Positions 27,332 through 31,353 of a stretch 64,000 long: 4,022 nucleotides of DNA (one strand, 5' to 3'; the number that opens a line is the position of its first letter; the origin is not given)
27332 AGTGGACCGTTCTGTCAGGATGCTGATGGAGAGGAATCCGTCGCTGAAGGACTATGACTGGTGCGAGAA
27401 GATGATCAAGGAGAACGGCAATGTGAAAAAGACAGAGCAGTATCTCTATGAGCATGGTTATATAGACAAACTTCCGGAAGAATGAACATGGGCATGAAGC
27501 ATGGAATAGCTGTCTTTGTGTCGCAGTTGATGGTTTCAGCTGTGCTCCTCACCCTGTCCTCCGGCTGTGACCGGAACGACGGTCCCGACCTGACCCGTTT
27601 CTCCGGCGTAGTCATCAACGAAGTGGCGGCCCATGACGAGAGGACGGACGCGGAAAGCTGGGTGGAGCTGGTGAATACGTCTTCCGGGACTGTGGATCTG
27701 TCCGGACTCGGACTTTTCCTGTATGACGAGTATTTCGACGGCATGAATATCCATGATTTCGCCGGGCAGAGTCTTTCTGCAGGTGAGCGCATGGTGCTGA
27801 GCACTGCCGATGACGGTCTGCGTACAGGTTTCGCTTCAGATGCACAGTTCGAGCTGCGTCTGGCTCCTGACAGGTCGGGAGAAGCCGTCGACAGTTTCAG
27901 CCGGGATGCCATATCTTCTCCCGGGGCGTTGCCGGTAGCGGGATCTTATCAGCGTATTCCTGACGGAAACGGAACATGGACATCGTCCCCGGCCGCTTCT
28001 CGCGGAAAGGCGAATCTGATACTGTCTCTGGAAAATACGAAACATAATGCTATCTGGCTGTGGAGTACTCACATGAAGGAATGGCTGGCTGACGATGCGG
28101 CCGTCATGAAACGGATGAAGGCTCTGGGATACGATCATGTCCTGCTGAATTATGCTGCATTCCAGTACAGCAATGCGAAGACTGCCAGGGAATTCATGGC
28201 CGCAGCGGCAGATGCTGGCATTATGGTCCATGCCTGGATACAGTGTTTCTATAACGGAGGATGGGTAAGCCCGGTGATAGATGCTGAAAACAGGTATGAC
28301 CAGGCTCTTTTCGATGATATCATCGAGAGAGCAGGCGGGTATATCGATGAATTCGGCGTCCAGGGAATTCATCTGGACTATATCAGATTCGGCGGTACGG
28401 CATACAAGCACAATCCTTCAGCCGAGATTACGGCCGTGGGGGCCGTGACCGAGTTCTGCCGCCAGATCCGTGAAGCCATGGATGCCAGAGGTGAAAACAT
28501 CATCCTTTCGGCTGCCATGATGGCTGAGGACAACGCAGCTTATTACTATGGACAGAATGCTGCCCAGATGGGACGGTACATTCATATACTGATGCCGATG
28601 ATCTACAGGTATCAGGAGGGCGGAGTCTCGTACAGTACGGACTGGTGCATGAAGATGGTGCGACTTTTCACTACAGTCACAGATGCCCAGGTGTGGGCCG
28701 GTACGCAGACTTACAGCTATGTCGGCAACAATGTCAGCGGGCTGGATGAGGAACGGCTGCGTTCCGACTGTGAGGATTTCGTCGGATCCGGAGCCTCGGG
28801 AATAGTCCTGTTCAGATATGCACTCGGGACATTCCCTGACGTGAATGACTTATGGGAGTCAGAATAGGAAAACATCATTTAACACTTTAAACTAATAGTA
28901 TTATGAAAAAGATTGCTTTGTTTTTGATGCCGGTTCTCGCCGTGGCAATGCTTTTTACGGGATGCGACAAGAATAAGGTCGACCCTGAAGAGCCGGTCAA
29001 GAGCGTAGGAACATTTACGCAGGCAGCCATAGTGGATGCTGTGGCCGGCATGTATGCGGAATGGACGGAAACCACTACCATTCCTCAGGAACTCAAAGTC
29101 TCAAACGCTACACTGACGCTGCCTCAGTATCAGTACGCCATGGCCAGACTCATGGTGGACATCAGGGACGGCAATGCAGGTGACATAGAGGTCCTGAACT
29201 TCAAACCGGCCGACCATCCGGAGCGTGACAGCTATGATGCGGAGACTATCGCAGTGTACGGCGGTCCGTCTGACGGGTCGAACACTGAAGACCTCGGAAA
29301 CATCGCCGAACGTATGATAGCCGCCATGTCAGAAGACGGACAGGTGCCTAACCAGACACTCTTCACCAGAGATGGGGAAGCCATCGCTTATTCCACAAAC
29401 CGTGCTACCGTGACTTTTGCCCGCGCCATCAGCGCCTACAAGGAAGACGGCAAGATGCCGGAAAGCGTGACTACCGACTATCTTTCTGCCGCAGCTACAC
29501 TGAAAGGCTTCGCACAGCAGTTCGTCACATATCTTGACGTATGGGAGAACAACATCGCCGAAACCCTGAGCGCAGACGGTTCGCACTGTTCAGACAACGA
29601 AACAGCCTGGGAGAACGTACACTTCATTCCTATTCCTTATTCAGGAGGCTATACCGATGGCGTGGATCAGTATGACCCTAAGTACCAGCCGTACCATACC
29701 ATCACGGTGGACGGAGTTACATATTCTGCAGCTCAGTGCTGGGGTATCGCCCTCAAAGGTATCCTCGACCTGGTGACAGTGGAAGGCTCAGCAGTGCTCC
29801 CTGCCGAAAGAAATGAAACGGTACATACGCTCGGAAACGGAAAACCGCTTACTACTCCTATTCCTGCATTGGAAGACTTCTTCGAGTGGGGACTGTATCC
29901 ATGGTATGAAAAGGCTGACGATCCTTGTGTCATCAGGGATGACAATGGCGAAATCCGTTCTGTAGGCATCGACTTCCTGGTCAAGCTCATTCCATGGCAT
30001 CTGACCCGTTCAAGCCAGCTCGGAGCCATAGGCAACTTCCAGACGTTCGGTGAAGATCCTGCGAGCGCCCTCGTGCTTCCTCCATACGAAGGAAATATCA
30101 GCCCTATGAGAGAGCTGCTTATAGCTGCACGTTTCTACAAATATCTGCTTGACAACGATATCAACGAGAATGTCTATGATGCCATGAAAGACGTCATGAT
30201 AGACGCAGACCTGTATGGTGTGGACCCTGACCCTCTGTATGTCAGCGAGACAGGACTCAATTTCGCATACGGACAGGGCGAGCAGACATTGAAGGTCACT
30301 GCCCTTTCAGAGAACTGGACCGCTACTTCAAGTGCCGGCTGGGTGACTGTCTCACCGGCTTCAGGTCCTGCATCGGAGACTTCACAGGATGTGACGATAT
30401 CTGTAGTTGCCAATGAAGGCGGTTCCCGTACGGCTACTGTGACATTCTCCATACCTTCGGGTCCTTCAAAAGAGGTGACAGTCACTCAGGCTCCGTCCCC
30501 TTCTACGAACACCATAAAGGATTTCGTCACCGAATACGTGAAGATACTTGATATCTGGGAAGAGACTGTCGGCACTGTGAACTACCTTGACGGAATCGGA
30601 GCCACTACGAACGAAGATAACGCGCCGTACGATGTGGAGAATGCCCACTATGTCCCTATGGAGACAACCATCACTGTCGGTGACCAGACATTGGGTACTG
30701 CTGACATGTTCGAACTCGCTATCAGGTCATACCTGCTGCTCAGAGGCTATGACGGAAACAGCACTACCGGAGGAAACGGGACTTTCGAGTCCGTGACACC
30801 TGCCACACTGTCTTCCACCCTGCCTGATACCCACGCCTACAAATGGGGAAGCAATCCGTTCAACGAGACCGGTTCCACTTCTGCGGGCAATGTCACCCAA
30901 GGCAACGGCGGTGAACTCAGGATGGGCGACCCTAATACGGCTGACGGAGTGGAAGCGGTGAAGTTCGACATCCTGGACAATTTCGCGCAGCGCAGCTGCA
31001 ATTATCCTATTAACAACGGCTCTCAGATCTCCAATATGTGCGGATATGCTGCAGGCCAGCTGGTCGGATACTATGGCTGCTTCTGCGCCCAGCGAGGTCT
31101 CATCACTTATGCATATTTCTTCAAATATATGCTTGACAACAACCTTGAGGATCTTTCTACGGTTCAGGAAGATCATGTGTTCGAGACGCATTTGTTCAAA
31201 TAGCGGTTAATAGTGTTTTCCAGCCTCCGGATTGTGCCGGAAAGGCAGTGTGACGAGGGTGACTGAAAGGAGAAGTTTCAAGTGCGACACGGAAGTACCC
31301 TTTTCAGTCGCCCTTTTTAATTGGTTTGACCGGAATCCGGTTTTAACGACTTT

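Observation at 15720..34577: DeoR-linked SusC/SusD locus containing MurQ, a MurK-like kinase and a MurT-like permease: candidate peptidoglycan/muropeptide utilisation locus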

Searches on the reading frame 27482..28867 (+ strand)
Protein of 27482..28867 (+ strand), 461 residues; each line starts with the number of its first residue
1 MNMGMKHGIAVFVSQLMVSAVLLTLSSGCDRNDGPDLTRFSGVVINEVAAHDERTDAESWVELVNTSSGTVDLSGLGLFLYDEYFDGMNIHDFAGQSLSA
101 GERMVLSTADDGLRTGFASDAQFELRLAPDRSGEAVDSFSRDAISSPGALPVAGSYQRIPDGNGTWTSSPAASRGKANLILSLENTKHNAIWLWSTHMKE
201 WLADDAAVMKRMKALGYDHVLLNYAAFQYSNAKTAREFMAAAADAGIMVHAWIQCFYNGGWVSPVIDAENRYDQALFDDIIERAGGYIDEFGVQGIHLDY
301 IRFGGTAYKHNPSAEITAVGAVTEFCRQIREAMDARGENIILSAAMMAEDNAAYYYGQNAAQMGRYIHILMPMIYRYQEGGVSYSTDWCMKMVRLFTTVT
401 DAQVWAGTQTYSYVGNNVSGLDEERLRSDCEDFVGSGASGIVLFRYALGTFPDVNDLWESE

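Call 3: search_protein_families(library=pfam, proteins=[window:27482-28867:+])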
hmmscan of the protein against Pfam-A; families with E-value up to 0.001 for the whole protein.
window:27482-28867:+ (461 aa): 2 families
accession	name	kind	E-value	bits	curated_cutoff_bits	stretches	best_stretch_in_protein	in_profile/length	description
PF00932.25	LTD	-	1.8e-07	31.9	34.3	1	41-114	6-74/109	Lamin Tail Domain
PF13200.12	DUF4015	-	1.6e-06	27.9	27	1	289-375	134-226/313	Putative glycosyl hydrolase domain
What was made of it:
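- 27482..28867 (+): LTD + DUF4015 TIM-barrel lipoprotein: candidate surface endo-glycanase (optional module). Pfam LTD and DUF4015 (call 3).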

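Call 4: search_protein_families(library=ncbifam, proteins=[window:27482-28867:+])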
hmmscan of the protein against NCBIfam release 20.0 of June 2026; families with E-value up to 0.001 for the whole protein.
window:27482-28867:+ (461 aa): 0 families

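Call 35: search_solved_structures(query=window:27482-28867:+, max_evalue=1, show_alignments=1)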
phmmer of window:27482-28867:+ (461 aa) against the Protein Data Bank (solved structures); distinct sequences matched with E-value up to 1: 5.
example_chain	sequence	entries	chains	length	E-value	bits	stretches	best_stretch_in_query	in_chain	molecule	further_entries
4pfh_A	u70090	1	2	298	0.0007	21.9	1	194-279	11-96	D-tagatose 3-epimerase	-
4pgl_A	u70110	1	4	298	0.0013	21.1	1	196-279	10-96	D-tagatose 3-epimerase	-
4q7i_A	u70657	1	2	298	0.0026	20.1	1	194-279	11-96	D-tagatose 3-epimerase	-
2ou4_A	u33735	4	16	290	0.0026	20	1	194-279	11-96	D-tagatose 3-epimerase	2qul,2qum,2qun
4xsl_A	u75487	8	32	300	0.0034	19.6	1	194-279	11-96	D-tagatose 3-epimerase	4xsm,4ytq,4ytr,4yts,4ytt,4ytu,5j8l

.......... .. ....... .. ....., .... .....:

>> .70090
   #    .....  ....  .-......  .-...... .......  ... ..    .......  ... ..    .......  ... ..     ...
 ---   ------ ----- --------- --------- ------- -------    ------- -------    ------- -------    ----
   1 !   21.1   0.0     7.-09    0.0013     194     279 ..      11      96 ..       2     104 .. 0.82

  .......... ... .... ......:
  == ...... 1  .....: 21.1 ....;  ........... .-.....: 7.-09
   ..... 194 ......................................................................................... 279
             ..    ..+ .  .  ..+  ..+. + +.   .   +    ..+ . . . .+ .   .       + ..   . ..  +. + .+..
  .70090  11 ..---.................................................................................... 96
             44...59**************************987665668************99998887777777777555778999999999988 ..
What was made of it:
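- Tried and rejected: The PDB sequence search hit only tagatose epimerases at E about 1e-3, i.e. generic TIM-barrel similarity (call 35).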

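Call 60: find_homologous_proteins(query=window:27482-28867:+, max_evalue=0.00001)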
Query window:27482-28867:+ (461 aa): 455 proteins with E <= 0.00001 among 8000 candidates; the best 120 are listed.
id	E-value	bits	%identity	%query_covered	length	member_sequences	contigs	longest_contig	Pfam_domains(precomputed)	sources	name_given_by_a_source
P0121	0.0e+0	1048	100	100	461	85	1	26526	PF00932.26,PF13200.13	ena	-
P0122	3.8e-240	816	79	98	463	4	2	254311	PF00932.26,PF13200.13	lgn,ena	-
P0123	1.1e-221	755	73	99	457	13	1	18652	PF00932.26,PF13200.13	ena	-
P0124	1.7e-211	721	70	97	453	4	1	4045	PF00932.26,PF13200.13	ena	-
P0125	2.7e-207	707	68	97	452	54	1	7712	PF00932.26,PF13200.13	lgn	-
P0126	5.0e-203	693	69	93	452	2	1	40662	PF00932.26,PF13200.13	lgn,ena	-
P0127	3.6e-202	690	68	93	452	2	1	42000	PF00932.26,PF13200.13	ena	-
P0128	1.1e-201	689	68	93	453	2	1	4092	PF00932.26,PF13200.13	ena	-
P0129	3.5e-200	684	66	97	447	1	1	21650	PF00932.26,PF13200.13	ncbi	-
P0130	7.9e-180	617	61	94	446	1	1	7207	PF13200.13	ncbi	-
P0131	6.0e-178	611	58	97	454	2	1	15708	PF00932.26,PF00704.35,PF13200.13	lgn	-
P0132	3.0e-176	605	59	93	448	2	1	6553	PF00932.26,PF13200.13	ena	-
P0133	4.5e-176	604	59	94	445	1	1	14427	-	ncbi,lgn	-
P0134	4.6e-176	604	58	96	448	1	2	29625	PF00932.26,PF13200.13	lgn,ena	-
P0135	6.3e-176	604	58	96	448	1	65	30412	PF00932.26,PF13200.13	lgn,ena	-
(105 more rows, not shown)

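Call 70: predict_structure(alignment_id=A2)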
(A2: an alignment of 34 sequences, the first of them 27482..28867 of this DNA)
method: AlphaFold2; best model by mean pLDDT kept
length: 461 residues; sequences in the alignment: 34
mean_pLDDT: 91.2   pTM: 0.86
mean pLDDT of the five models: 91.2, 91.0, 90.2, 90.2, 88.8
residues with pLDDT >= 90: 388; 70-90: 34; 50-70: 21; < 50: 18
segments of 3 or more residues with pLDDT < 50: 1-8, 24-32
pLDDT, mean of each block of 10 residues (from residue 1): 41 51 48 77 97 91 98 98 97 98 96 95 96 94 84 93 93 92 96 94 96 97 95 95 95 95 97 98 96 96 96 98 99 93 96 97 98 93 93 97 96 87 95 96 84 89 53
secondary structure, 60 per line:
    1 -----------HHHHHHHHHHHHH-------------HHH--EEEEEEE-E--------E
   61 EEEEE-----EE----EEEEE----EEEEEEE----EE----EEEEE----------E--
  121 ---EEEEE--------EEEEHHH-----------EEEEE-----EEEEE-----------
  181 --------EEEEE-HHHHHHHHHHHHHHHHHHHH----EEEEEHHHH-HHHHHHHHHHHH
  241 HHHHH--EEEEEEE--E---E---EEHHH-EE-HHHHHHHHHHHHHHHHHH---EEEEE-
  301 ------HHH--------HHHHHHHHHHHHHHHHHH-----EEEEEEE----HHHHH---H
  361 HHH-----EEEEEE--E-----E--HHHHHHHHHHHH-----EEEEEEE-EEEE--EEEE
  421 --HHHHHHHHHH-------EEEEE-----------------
elements in order: H12-24 E43-49 E60-65 E77-81 E86-92 E103-107 E124-128 E137-140 E155-159 E165-169 E189-193 H195-214 E219-223 H224-227 H229-245 E248-254 H274-291 E295-299 H318-335 E341-347 H352-356 H360-363 E369-374 H386-397 E403-409 E411-414 E417-420 H423-432 E440-444
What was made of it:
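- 27482..28867 (+): AF2 pLDDT 91.2 (call 70).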

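Call 74: fold_search(model_id=the predicted structure, library=pdb)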
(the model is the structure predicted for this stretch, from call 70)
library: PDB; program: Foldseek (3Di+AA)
matches with E <= 10: 1875; with E <= 0.001: 857
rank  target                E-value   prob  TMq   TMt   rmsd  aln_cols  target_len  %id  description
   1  5clt_C                2.2e-09  1.00  0.31  0.23  16.7       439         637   12  Crystal structure of human glycogen branching enzyme (GBE1) in complex with acarbose (released 2015-08-12)
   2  6s00_A                2.8e-09  1.00  0.40  0.38   7.1       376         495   12  Crystal structure of an inverting family GH156 exosialidase from uncultured bacterium pG7 in complex with N-acetylneur (released 2019-11-06)
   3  3vmp                  3.0e-09  1.00  0.34  0.27  14.4       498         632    9  Crystal structure of dextranase from Streptococcus mutans in complex with 4,5-epoxypentyl alpha-D-glucopyranoside (released 2012-02-15)
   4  6s04_B                3.2e-09  1.00  0.41  0.38   7.0       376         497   13  Crystal structure of an inverting family GH156 exosialidase from uncultured bacterium pG7 in complex with N-glycolylne (released 2019-11-06)
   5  5clt_A                3.8e-09  1.00  0.27  0.20  16.6       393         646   11  Crystal structure of human glycogen branching enzyme (GBE1) in complex with acarbose (released 2015-08-12)
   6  4s3j_A                4.1e-09  1.00  0.43  0.46   8.7       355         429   12  Crystal structure of the Bacillus cereus spore cortex-lytic enzyme SleL (released 2015-08-19)
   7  5uj6_A                5.2e-09  1.00  0.35  0.22  14.7       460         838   10  Crystal Structure of Bacteroides Uniformis beta-glucuronidase (released 2017-06-28)
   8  4bzy_A                5.2e-09  1.00  0.30  0.23  19.3       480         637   11  Crystal structure of human glycogen branching enzyme (GBE1) (released 2013-09-25)
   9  6rzd_A                5.5e-09  1.00  0.38  0.36   7.3       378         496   13  Crystal structure of an inverting family GH156 exosialidase from uncultured bacterium pG7 (released 2019-11-06)
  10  3wnl_A                5.8e-09  1.00  0.33  0.23  12.9       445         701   12  D308A mutant of Bacillus circulans T-3040 cycloisomaltooligosaccharide glucanotransferase complexed with isomaltohexao (released 2014-02-05)
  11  4bzy_C                7.0e-09  1.00  0.30  0.23  18.6       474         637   12  Crystal structure of human glycogen branching enzyme (GBE1) (released 2013-09-25)
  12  3wno_A                8.9e-09  1.00  0.34  0.23  13.1       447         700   11  D308A mutant of Bacillus circulans T-3040 cycloisomaltooligosaccharide glucanotransferase complexed with cycloisomalto (released 2014-02-05)
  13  3vgb                  1.0e-08  1.00  0.28  0.24  16.0       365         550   12  Crystal structure of glycosyltrehalose trehalohydrolase (GTHase) from Sulfolobus solfataricus KM1 (released 2012-06-20)
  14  5x7g                  1.3e-08  1.00  0.33  0.23  13.9       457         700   11  Crystal Structure of Paenibacillus sp. 598K cycloisomaltooligosaccharide glucanotransferase (released 2017-04-26)
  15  4s3k                  1.5e-08  1.00  0.41  0.44  10.6       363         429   10  Crystal structure of the Bacillus megaterium QM B1551 spore cortex-lytic enzyme SleL (released 2015-08-19)
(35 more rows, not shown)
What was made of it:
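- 27482..28867 (+): Foldseek gives generic GH TIM barrels, including SleL, PgaB-C and GH18 chitinases (call 74).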

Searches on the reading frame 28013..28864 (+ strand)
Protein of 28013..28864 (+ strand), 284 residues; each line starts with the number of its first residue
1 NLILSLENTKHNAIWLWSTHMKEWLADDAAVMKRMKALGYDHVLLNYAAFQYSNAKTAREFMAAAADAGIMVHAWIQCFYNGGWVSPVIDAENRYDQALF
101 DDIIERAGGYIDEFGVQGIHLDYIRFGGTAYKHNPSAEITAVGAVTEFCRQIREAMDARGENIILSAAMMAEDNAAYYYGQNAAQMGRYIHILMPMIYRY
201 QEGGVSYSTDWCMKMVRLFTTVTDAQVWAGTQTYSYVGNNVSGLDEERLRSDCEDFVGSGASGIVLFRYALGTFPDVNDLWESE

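Call 48: search_protein_families(library=pfam, proteins=[window:28013-28864:+], max_evalue=5)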
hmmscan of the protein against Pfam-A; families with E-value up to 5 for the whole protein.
seq(284 aa): 1 family
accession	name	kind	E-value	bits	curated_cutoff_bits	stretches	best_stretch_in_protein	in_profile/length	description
PF13200.12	DUF4015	-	4.8e-07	29.6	27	1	111-198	133-226/313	Putative glycosyl hydrolase domain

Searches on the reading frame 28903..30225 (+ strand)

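Call 48: search_protein_families(library=pfam, proteins=[window:28903-30225:+], max_evalue=5)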
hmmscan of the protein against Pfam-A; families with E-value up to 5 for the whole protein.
seq(441 aa): 1 family
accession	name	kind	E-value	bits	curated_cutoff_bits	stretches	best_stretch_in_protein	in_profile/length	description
PF17152.10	CHASE8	-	0.075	13.7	27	0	135-188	32-84/102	Periplasmic sensor domain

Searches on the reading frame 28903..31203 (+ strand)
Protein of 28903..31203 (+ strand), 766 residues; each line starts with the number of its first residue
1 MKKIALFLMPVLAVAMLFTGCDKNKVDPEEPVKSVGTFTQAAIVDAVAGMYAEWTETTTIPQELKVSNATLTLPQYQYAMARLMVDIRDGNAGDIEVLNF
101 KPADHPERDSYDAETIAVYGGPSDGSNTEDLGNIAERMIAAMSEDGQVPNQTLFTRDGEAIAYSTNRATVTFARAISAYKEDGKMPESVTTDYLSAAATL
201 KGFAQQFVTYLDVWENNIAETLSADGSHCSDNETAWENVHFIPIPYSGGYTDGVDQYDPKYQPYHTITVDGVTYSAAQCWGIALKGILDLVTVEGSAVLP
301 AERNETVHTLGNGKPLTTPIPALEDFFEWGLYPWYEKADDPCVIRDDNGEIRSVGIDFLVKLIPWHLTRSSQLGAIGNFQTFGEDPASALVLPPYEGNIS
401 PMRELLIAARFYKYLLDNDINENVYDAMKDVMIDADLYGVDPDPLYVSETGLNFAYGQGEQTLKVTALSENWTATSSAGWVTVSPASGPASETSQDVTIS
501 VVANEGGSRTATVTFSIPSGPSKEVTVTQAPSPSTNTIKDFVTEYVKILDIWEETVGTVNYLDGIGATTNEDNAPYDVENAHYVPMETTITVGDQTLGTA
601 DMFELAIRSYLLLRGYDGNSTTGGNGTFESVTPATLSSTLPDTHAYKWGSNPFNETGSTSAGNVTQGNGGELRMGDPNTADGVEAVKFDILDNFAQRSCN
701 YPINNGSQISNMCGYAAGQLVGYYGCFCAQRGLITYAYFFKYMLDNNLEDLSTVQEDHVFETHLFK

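Call 3: search_protein_families(library=pfam, proteins=[window:28903-31203:+])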
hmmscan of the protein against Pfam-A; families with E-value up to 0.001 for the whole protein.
window:28903-31203:+ (766 aa): 2 families
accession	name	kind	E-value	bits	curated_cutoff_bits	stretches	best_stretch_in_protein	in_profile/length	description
PF13004.13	BACON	-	4.7e-12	46.1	25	1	471-530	2-61/61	Putative binding domain, N-terminal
PF19190.6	BACON_2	-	3e-09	37.1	25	1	447-530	4-92/94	Viral BACON domain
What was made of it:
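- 28903..31203 (+): BACON-domain lipoprotein (766 aa) with unassigned N- and C-terminal domains: candidate surface glycan-binding protein (optional module). BACON 4.7e-12 (call 3).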

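Call 4: search_protein_families(library=ncbifam, proteins=[window:28903-31203:+])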
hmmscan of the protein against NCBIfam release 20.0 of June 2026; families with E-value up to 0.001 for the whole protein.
window:28903-31203:+ (766 aa): 0 families

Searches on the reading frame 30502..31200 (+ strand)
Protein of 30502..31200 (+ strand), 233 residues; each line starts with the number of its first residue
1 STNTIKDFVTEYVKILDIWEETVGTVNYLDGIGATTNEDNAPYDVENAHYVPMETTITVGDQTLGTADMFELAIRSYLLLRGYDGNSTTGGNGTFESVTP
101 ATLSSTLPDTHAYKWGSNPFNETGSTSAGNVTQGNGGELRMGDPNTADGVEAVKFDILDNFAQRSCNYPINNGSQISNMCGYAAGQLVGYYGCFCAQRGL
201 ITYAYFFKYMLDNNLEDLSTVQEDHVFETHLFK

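Call 48: search_protein_families(library=pfam, proteins=[window:30502-31200:+], max_evalue=5)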
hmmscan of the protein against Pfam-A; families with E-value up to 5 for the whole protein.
seq(233 aa): 2 families
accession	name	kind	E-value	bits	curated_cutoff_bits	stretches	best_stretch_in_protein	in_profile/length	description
PF03356.20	Pox_LP_H2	-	0.2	11.9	27.6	1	148-196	130-178/188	Viral late protein H2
PF09939.14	DUF2171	-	0.21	12.3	25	1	10-62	2-52/64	Uncharacterized protein conserved in bacteria (DUF2171)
